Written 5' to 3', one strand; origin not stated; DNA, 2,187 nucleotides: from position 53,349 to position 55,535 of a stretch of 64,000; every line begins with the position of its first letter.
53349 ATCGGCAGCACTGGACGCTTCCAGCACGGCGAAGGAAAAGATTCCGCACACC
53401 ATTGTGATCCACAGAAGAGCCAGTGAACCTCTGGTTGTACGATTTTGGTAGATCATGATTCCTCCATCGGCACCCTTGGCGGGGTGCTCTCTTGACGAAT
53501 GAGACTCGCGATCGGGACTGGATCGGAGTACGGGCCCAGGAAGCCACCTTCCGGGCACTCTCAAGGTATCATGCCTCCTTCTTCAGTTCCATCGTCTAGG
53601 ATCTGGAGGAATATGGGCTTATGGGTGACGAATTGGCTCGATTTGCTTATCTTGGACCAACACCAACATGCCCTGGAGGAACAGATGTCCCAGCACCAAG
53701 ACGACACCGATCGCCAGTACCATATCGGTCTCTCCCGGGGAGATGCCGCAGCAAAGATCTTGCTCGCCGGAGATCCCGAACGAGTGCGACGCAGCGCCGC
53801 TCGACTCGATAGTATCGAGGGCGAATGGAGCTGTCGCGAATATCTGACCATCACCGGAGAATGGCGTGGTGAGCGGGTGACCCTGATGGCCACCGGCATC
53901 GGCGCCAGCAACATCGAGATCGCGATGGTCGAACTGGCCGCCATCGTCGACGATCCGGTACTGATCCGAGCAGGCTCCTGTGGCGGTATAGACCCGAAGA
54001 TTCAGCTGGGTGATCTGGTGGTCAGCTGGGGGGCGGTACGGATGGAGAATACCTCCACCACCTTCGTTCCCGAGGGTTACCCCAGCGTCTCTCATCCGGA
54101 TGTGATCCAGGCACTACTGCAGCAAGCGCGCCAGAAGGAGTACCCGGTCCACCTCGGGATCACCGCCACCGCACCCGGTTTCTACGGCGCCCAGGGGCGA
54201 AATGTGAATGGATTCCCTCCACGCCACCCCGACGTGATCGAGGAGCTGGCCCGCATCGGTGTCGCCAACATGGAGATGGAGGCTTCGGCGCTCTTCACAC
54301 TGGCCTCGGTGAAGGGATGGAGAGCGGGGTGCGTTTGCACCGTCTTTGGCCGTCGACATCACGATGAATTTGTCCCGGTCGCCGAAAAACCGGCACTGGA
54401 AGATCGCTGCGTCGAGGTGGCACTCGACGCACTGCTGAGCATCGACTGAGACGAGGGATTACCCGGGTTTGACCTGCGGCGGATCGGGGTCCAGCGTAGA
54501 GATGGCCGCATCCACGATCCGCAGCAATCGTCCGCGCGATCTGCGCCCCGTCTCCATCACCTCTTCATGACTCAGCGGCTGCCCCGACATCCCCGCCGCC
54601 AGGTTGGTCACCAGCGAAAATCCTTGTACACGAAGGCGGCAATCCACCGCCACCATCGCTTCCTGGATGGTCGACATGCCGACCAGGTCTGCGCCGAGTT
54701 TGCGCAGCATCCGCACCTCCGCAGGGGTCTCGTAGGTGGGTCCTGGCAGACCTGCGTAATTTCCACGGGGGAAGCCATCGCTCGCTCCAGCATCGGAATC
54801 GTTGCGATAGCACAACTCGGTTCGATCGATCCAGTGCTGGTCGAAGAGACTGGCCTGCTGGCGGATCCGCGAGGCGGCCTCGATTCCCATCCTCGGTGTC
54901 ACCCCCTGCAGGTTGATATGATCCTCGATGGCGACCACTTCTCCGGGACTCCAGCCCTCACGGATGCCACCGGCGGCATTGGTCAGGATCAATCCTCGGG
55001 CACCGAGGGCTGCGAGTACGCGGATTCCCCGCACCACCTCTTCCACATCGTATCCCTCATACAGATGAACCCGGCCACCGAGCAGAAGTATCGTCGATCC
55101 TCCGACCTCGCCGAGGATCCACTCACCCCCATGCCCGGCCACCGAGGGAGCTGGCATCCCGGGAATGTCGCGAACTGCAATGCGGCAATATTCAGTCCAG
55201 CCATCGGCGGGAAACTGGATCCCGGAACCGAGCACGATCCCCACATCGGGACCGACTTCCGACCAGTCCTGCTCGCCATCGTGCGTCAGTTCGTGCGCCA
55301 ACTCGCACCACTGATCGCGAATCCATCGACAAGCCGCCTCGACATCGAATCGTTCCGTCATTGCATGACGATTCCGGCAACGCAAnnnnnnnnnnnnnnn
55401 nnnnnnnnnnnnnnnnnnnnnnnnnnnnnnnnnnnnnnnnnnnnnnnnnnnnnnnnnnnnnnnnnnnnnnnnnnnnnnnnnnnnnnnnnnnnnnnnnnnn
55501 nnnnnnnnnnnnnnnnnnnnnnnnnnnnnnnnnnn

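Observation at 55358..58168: Single ORF fusing a secreted 5'-nucleotidase (UshA-like) to a NupC-type nucleoside transporter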

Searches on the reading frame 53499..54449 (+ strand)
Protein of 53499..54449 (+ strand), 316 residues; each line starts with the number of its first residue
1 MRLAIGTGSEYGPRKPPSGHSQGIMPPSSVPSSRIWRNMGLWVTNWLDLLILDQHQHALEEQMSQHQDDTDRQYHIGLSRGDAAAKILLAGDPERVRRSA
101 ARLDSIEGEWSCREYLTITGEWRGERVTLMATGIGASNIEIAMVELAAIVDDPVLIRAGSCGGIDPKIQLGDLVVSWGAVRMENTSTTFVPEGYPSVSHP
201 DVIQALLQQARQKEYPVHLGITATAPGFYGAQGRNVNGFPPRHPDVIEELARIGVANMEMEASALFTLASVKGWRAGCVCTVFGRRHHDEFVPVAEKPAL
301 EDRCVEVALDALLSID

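Call 3: search_protein_families(library=pfam, proteins=[window:53499-54449:+], max_evalue=0.001)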
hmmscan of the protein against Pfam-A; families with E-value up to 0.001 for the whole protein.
window:53499-54449:+ (316 aa): 1 family
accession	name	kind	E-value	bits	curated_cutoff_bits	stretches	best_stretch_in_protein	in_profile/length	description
PF01048.26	PNP_UDP_1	-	2.8e-37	128.8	25.1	1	87-306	3-222/233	Phosphorylase superfamily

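Call 4: search_protein_families(library=ncbifam, proteins=[window:53499-54449:+], max_evalue=0.001)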
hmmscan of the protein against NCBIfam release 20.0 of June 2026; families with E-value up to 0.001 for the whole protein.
window:53499-54449:+ (316 aa): 12 families
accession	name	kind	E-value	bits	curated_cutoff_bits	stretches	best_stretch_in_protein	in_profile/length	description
TIGR01718.1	Uridine-psphlse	equivalog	3.6e-50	170.6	280.3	1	73-311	1-240/245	uridine phosphorylase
NF008383.0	PRK11178.1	equivalog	3.3e-40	138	262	1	73-311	6-248/254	uridine phosphorylase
NF004489.0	PRK05819.1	subfamily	7.3e-32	110.5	230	1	74-313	4-234/236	DeoD-type purine-nucleoside phosphorylase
TIGR00107.1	deoD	equivalog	3.3e-26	92.2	232.25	1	75-312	1-229/232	purine-nucleoside phosphorylase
NF009914.0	PRK13374.1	subfamily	6.1e-26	91.5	338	1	75-311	5-232/235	DeoD-type purine-nucleoside phosphorylase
TIGR01719.1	euk_UDPppase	equivalog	8.2e-13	48.3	249.95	1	86-283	33-250/287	uridine phosphorylase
NF005500.0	PRK07115.1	equivalog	4.9e-12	45.6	264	1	125-225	63-162/261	AMP nucleosidase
TIGR01721.1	AMN-like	hypoth_equivalog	7e-11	41.8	307.2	1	125-225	60-160/269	AMP nucleosidase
TIGR01704.1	MTA_SAH-Nsdase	equivalog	1.9e-07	30.8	73.8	1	118-189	33-104/229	5'-methylthioadenosine/S-adenosylhomocysteine nucleosidase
NF004079.0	PRK05584.1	equivalog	8.4e-06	25.5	169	1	118-229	34-153/232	5'-methylthioadenosine/adenosylhomocysteine nucleosidase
TIGR01717.1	AMP-nucleosdse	equivalog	8.5e-06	24.8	364.7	1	124-209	262-346/478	AMP nucleosidase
NF006142.0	PRK08292.1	equivalog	4.6e-05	22.5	307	1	124-210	277-361/492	AMP nucleosidase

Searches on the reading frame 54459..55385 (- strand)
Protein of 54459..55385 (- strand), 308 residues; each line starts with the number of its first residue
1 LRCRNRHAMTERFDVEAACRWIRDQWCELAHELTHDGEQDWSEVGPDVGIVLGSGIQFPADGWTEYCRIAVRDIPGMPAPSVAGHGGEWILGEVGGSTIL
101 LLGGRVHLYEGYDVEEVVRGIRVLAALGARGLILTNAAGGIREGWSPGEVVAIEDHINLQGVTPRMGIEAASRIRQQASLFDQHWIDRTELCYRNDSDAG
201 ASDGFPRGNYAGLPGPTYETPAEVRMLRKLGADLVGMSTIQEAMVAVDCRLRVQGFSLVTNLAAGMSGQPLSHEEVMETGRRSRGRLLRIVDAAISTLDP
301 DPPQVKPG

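Call 3: search_protein_families(library=pfam, proteins=[window:54459-55385:-], max_evalue=0.001)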
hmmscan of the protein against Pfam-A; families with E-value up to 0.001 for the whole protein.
window:54459-55385:- (308 aa): 1 family
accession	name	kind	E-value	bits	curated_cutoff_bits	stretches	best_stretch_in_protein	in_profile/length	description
PF01048.26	PNP_UDP_1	-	1.5e-37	129.6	25.1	1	66-295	18-232/233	Phosphorylase superfamily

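Call 4: search_protein_families(library=ncbifam, proteins=[window:54459-55385:-], max_evalue=0.001)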
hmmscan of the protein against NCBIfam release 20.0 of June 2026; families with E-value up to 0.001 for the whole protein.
window:54459-55385:- (308 aa): 11 families
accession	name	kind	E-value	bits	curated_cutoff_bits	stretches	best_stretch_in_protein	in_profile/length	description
NF006054.0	PRK08202.1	equivalog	2.3e-77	260.2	218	1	43-296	21-272/274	purine-nucleoside phosphorylase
TIGR01698.1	PUNP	equivalog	7.5e-74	248.2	302.6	1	47-294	1-243/245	purine-nucleoside phosphorylase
TIGR01697.1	PNPH-PUNA-XAPA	subfamily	2.4e-67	226.9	197.1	1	47-295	1-246/247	inosine/guanosine/xanthosine phosphorylase family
TIGR01700.1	PNPH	equivalog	1.9e-61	207.6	293.35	1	47-295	1-248/249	purine nucleoside phosphorylase I, inosine and guanosine-specific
TIGR01699.1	XAPA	equivalog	1.3e-42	146.1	370.9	1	48-292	2-244/248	xanthosine phosphorylase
TIGR01694.1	MTAP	equivalog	1.2e-18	67.4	274.85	1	120-296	67-239/240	S-methyl-5'-thioadenosine phosphorylase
NF006334.0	PRK08564.1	equivalog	2.1e-14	53.3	382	1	46-299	8-251/267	S-methyl-5'-thioadenosine phosphorylase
NF006599.0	PRK09136.1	equivalog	3.9e-14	52.4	223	1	121-292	70-241/247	S-methyl-5'-thioinosine phosphorylase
NF005876.0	PRK07823.1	equivalog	1.1e-11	44.4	306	1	90-299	41-246/267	S-methyl-5'-thioadenosine phosphorylase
NF006492.0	PRK08931.1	equivalog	2.3e-07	30.5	437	1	48-262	6-210/291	S-methyl-5'-thioadenosine phosphorylase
NF005657.0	PRK07432.1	equivalog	8.5e-07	28.4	453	1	207-263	158-214/291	S-methyl-5'-thioadenosine phosphorylase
